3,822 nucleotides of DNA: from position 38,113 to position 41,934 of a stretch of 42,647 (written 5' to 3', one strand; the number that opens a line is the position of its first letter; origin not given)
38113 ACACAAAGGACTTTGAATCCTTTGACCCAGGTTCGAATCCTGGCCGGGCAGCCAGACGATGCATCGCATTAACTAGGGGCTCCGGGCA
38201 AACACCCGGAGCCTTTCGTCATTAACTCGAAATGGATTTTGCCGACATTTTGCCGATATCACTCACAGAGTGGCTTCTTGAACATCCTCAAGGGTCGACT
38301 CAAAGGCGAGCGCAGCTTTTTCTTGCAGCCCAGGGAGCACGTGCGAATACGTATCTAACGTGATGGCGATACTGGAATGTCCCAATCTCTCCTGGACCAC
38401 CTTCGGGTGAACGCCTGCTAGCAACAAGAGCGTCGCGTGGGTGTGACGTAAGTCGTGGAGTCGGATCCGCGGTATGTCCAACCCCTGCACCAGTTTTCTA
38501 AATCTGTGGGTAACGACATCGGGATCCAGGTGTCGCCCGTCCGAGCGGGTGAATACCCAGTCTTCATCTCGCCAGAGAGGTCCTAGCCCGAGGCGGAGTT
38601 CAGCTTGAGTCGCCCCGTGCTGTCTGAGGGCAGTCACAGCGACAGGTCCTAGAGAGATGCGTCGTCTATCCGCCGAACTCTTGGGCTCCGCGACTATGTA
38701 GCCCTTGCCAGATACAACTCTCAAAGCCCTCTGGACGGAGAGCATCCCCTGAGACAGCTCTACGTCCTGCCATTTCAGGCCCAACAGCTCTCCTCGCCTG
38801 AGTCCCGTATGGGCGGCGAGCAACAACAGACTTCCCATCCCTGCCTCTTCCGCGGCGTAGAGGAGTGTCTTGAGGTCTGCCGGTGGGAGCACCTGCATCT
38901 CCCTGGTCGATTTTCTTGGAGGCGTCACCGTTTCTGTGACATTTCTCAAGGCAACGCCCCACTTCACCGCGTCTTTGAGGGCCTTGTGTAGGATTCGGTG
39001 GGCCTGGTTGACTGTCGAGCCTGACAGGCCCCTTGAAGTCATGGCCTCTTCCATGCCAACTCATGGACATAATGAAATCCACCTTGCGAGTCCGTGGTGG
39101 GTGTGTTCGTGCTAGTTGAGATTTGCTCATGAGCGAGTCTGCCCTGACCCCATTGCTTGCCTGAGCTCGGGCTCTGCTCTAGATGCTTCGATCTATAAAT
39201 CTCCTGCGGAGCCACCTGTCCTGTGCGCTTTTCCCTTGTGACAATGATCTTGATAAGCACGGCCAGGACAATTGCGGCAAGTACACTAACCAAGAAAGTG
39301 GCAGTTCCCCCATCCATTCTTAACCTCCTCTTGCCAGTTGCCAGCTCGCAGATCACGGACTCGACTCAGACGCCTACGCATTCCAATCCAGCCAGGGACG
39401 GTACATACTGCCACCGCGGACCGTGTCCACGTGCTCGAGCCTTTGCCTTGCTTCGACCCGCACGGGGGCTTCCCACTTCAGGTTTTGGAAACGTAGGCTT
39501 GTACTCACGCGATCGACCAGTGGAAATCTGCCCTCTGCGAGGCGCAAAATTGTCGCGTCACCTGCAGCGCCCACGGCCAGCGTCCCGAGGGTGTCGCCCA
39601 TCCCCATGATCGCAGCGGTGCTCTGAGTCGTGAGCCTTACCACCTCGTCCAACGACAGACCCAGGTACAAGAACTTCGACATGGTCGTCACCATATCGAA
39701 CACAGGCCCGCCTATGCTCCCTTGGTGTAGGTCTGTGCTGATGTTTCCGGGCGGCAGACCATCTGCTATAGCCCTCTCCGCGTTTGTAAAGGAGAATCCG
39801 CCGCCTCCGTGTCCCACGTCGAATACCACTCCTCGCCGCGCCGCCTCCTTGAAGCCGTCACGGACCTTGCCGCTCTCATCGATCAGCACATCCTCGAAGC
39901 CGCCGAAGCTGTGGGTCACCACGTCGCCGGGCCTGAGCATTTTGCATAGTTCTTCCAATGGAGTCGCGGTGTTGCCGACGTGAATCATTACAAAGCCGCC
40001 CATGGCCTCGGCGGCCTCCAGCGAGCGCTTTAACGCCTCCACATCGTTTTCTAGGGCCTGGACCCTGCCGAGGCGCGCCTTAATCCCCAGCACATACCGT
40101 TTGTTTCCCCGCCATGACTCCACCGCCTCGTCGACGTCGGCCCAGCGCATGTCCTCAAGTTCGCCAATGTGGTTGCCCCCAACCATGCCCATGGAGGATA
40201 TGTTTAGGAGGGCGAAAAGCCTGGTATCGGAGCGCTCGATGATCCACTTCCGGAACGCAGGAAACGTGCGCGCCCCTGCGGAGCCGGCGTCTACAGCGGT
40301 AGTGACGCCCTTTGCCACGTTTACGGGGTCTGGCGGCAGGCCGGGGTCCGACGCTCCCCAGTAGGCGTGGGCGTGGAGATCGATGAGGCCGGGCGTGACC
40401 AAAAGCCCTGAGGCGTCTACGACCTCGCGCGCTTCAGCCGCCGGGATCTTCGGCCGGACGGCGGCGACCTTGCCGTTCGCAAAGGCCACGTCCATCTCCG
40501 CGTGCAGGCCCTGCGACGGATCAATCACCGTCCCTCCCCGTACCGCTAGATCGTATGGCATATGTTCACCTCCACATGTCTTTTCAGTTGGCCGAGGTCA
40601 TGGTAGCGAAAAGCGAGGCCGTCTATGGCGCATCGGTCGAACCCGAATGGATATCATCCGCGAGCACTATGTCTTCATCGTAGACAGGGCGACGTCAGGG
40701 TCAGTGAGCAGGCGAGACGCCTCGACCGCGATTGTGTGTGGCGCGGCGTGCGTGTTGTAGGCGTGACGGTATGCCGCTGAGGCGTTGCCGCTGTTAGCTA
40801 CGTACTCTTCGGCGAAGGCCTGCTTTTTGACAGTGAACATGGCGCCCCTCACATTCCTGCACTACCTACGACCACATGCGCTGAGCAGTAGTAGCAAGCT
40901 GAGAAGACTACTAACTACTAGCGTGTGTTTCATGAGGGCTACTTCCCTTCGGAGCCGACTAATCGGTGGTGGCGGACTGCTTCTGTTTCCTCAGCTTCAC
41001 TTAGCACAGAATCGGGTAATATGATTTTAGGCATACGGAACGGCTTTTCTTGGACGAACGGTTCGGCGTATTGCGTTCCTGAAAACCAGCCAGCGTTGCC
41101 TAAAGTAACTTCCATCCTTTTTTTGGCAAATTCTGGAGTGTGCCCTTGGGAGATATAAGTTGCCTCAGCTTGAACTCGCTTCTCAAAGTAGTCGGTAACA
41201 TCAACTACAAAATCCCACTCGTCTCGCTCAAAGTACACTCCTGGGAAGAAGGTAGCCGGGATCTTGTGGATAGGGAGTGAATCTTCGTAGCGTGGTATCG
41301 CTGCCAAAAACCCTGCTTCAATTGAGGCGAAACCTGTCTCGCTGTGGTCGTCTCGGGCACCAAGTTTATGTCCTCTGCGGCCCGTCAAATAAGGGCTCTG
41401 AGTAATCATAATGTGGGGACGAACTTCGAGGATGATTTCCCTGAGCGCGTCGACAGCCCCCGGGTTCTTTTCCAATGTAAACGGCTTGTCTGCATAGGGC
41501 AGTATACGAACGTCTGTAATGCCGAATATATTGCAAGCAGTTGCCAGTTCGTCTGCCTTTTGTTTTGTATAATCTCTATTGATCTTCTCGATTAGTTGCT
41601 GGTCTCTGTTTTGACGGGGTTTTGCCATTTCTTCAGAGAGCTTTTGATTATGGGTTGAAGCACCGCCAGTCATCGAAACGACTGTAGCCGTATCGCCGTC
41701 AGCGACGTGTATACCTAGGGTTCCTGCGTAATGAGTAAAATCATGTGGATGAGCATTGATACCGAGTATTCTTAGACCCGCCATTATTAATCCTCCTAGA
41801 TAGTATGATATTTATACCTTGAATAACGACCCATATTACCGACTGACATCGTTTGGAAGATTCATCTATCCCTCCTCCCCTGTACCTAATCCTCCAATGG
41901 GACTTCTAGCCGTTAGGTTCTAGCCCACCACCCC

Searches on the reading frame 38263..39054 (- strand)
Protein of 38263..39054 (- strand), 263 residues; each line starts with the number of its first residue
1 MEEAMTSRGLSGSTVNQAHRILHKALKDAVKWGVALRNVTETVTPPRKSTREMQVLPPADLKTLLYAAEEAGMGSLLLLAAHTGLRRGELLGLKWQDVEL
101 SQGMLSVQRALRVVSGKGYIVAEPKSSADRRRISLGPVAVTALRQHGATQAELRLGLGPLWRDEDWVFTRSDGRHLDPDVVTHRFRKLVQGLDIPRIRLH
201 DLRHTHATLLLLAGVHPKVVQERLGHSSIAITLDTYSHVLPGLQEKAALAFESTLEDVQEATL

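Call 9: search_protein_families(library=pfam, proteins=[window:38263-39054:-])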
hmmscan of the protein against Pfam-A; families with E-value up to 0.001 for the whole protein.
window:38263-39054:- (263 aa): 1 family
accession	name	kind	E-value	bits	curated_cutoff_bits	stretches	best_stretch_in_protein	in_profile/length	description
PF00589.27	Phage_integrase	-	1.8e-25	90.2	27.1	1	55-240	2-169/172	Phage integrase family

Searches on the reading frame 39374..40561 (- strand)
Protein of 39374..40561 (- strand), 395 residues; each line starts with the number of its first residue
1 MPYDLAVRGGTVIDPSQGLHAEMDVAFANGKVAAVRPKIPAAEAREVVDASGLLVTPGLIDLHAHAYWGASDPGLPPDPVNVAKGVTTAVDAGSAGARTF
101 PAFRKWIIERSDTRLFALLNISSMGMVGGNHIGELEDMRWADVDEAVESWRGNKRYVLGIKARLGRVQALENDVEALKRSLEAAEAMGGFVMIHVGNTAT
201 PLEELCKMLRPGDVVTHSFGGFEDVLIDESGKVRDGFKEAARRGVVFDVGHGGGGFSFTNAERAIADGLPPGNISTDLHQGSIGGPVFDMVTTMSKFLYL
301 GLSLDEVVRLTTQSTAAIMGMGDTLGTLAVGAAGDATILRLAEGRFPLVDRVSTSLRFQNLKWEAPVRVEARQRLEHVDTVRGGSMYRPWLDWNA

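Call 10: search_protein_families(library=pfam, proteins=[window:39374-40561:-], max_evalue=0.01)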
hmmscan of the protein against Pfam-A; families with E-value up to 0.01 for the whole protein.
window:39374-40561:- (395 aa): 2 families
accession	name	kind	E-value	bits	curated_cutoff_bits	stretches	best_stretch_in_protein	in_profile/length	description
PF07969.17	Amidohydro_3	-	5.8e-15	56.2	29.7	2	46-95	1-53/472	Amidohydrolase family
PF01979.26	Amidohydro_1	-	1.1e-14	54.9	25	2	260-341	234-320/345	Amidohydrolase family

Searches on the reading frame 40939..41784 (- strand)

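Call 10: search_protein_families(library=pfam, proteins=[window:40939-41784:-], max_evalue=0.01)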
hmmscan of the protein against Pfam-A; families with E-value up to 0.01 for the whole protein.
window:40939-41784:- (281 aa): 1 family
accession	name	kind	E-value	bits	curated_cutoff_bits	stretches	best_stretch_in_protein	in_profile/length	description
PF02585.22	PIG-L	-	4.5e-13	50.3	28.2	1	9-155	3-126/129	GlcNAc-PI de-N-acetylase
